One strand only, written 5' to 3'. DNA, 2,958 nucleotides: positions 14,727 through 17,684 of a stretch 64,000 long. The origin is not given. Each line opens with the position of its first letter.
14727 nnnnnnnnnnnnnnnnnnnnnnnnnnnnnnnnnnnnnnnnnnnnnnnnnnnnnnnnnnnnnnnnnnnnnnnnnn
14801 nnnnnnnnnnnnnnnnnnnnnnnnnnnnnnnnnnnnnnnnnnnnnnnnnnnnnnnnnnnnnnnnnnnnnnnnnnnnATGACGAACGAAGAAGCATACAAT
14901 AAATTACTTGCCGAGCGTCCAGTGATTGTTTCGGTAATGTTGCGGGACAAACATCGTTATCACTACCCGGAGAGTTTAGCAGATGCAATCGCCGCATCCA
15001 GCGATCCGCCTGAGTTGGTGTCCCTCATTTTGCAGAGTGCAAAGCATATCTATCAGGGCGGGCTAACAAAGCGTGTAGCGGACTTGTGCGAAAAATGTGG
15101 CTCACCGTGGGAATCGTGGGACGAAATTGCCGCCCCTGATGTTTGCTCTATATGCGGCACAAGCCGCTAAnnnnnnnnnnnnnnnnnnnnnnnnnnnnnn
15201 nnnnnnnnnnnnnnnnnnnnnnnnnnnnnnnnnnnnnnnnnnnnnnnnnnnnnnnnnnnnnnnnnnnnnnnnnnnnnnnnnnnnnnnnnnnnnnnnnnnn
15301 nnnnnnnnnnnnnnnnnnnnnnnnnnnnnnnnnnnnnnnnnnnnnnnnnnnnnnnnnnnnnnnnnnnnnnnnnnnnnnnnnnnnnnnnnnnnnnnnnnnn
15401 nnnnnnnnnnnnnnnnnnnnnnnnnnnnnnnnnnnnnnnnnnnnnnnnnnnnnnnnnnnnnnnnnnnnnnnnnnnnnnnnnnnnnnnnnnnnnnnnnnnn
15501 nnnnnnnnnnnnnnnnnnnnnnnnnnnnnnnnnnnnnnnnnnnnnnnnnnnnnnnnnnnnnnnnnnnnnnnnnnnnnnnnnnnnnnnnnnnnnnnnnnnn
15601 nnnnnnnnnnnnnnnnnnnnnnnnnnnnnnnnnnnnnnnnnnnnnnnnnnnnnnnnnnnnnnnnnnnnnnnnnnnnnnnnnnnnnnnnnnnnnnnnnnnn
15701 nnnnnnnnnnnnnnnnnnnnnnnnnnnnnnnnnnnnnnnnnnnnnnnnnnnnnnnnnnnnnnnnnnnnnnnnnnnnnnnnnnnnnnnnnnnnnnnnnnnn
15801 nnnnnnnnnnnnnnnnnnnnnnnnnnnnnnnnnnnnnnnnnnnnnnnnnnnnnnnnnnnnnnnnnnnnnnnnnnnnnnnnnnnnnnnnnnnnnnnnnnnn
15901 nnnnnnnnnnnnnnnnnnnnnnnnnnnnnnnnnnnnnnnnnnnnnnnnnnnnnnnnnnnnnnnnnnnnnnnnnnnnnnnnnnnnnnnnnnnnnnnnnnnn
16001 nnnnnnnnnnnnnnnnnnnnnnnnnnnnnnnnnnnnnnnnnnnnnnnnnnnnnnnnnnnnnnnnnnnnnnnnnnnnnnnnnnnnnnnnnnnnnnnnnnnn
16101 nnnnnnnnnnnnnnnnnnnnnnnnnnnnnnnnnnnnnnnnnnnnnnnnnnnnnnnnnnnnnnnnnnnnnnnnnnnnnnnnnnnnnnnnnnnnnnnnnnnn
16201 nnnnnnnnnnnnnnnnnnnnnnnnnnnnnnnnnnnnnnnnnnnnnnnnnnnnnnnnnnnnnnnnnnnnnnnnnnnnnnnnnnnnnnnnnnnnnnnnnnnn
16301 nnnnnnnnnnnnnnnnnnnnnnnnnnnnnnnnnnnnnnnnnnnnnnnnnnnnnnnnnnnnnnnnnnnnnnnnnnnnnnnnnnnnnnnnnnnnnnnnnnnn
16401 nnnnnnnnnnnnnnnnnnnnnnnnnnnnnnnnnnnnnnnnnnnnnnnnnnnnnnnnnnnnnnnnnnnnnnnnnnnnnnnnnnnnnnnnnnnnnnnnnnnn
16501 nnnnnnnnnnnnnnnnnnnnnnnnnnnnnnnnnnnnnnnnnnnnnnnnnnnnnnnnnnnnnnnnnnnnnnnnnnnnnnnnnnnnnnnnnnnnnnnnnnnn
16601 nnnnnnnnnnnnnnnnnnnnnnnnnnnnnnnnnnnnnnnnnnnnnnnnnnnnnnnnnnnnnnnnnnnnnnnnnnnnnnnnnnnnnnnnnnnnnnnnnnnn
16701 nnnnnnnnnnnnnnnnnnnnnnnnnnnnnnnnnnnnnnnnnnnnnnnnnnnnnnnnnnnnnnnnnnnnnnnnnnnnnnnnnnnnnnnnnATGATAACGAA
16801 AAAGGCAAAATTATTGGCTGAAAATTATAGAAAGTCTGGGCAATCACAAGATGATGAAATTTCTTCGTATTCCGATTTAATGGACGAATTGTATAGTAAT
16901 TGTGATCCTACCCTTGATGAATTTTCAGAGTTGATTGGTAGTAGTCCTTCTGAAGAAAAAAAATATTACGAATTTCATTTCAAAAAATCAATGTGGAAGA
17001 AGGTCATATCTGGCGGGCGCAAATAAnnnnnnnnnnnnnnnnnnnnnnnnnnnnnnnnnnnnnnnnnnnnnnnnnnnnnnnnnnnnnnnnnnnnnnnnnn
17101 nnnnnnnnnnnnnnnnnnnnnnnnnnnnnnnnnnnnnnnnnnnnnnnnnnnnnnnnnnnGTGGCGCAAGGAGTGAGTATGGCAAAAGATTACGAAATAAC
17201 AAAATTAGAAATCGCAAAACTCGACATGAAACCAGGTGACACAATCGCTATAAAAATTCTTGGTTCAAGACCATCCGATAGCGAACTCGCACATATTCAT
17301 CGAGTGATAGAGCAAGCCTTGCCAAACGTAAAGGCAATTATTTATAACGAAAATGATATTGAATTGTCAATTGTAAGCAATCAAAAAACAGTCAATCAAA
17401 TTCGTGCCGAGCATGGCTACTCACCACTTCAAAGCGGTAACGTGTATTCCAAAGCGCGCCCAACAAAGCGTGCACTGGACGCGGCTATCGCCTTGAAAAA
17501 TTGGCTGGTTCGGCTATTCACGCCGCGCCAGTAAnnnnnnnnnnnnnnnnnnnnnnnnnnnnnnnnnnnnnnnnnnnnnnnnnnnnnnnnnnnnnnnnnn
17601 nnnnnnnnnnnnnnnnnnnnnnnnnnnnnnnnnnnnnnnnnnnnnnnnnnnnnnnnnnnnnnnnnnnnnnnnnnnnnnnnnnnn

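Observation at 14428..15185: attC sites that are also protein code: three consecutive attC loops each encode a 4-Cys zinc ribbon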

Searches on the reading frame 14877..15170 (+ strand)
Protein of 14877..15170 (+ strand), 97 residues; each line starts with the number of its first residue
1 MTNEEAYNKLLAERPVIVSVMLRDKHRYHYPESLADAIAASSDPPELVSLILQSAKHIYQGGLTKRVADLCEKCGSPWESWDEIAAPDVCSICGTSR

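Call 5: search_protein_families(library=ncbifam, proteins=[window:14877-15170:+], max_evalue=0.01)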
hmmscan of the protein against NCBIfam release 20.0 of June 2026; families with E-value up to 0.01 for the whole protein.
window:14877-15170:+ (97 aa): 0 families

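Call 6: search_protein_families(library=pfam, proteins=[window:14877-15170:+], max_evalue=0.1)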
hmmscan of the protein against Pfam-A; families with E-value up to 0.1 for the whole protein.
window:14877-15170:+ (97 aa): 2 families
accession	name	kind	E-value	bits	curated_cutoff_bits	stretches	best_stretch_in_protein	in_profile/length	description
PF12773.13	DZR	-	0.039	14.6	27.3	1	68-96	12-33/45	Double zinc ribbon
PF09723.15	Zn_ribbon_8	-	0.043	14.3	34.4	1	71-95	8-34/41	Zinc ribbon domain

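Call 43: find_homologous_proteins(query=window:14877-15170:+, max_evalue=0.01)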
Query window:14877-15170:+ (97 aa): 2 proteins with E <= 0.01 among 20 candidates.
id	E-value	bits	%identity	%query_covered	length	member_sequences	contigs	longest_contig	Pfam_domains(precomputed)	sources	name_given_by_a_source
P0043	2.7e-59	215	100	100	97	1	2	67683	-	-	-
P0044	2.4e-27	113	75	75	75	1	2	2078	-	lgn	-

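Call 74: search_protein_families(library=phrogs, proteins=[window:14877-15170:+], max_evalue=0.001)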
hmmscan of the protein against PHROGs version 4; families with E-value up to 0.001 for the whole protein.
window:14877-15170:+ (97 aa): 0 families

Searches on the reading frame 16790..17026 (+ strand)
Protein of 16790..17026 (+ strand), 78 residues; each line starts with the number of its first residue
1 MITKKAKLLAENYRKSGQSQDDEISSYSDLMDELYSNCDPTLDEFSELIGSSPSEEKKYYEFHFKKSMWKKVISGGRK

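Call 5: search_protein_families(library=ncbifam, proteins=[window:16790-17026:+], max_evalue=0.01)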
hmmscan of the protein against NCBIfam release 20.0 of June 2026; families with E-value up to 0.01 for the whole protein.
window:16790-17026:+ (78 aa): 0 families

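Call 6: search_protein_families(library=pfam, proteins=[window:16790-17026:+], max_evalue=0.1)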
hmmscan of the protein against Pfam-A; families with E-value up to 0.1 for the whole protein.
window:16790-17026:+ (78 aa): 2 families
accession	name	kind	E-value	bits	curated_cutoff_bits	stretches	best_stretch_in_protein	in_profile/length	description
PF03127.19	GAT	-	0.039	14.6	31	1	5-57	3-52/77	GAT domain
PF08066.17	PMC2NT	-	0.053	14.5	23.3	1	12-46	50-90/91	PMC2NT (NUC016) domain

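Call 74: search_protein_families(library=phrogs, proteins=[window:16790-17026:+], max_evalue=0.001)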
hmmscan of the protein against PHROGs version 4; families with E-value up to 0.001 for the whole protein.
window:16790-17026:+ (78 aa): 0 families

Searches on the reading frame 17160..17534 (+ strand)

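Call 5: search_protein_families(library=ncbifam, proteins=[window:17160-17534:+], max_evalue=0.01)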
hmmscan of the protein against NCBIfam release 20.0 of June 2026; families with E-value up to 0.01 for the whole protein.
window:17160-17534:+ (124 aa): 0 families

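Call 6: search_protein_families(library=pfam, proteins=[window:17160-17534:+], max_evalue=0.1)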
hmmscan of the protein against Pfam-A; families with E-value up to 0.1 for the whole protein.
window:17160-17534:+ (124 aa): 1 family
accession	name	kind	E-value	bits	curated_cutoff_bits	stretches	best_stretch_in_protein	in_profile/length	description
PF00596.27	Aldolase_II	-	0.087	13.1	22.2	1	12-87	43-116/183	Class II Aldolase and Adducin N-terminal domain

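Call 74: search_protein_families(library=phrogs, proteins=[window:17178-17534:+], max_evalue=0.001)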
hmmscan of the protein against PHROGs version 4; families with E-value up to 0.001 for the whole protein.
window:17178-17534:+ (118 aa): 0 families
